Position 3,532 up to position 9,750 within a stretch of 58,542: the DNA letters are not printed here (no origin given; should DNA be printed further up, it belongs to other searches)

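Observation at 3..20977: Secretin/pseudopilin/PilT cluster that embeds two giant repeat proteins sharing modules and a common C-terminal AAFF[KR] domain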

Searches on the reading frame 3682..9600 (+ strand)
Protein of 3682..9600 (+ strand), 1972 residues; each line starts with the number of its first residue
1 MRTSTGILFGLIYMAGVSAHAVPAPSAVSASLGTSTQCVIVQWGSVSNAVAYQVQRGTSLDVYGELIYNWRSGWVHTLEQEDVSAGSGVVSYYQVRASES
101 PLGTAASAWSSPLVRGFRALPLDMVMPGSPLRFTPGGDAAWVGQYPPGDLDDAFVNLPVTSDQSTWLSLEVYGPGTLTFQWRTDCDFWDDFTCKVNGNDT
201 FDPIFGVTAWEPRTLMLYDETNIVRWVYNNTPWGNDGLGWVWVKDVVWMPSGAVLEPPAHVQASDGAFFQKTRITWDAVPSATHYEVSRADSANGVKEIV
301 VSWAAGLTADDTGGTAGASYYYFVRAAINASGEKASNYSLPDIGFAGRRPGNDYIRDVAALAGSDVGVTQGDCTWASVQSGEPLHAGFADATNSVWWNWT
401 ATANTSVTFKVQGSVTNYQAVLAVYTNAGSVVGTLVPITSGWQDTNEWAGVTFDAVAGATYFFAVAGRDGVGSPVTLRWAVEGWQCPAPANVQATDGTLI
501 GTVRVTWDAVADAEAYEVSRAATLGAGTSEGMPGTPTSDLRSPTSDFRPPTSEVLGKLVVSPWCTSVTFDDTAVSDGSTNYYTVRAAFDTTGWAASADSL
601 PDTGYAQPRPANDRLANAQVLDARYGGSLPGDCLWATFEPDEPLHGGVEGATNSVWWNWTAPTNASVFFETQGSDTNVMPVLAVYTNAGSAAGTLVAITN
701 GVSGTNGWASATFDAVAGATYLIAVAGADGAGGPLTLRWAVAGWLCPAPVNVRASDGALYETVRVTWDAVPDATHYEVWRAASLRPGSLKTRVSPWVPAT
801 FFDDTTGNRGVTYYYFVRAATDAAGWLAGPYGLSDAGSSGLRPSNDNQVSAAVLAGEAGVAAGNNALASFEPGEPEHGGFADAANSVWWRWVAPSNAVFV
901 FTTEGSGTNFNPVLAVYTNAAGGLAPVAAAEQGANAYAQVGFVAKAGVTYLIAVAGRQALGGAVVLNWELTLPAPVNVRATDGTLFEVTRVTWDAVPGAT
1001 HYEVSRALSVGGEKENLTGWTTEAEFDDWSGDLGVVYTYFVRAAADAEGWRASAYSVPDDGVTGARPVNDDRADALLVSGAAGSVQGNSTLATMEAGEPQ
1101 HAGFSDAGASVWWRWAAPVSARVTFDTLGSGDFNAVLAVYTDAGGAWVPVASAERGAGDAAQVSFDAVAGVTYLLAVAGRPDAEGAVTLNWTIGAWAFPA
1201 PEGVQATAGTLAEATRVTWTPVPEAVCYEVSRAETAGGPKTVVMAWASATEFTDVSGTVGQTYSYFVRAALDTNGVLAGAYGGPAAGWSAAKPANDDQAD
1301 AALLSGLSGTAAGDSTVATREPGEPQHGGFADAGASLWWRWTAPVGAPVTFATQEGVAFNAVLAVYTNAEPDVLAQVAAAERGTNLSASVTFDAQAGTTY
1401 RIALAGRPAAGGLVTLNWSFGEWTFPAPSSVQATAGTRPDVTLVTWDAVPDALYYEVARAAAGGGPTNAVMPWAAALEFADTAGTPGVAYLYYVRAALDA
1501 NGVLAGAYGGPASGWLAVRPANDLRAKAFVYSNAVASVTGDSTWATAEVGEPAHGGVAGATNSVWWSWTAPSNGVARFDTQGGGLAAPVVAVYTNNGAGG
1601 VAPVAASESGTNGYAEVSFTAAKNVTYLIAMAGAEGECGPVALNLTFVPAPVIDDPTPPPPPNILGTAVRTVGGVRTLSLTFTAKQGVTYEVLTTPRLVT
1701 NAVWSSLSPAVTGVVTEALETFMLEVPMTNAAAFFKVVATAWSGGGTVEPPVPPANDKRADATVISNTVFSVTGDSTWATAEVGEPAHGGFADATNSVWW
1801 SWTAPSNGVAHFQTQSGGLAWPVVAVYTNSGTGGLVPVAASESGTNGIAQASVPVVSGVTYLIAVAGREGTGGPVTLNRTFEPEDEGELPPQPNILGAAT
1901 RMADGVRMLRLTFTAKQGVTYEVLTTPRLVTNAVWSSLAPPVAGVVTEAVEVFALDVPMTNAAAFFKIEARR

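Call 6: search_protein_families(library=pfam, proteins=[window:3682-9600:+], max_evalue=0.01)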
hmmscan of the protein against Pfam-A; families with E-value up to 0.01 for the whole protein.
window:3682-9600:+ (1972 aa): 2 families
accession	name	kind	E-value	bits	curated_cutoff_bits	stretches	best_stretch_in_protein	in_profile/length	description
PF21910.2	GH85_C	-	2.2e-11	44.5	27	0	758-781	14-37/95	GH85 endohexosaminidases, C-terminal domain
PF04151.21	PPC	-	0.00048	21.4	25.9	0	1336-1404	2-68/70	Bacterial pre-peptidase C-terminal domain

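Call 7: search_protein_families(library=ncbifam, proteins=[window:3682-9600:+], max_evalue=0.01)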
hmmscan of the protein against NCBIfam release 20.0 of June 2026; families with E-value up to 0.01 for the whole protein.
window:3682-9600:+ (1972 aa): 0 families
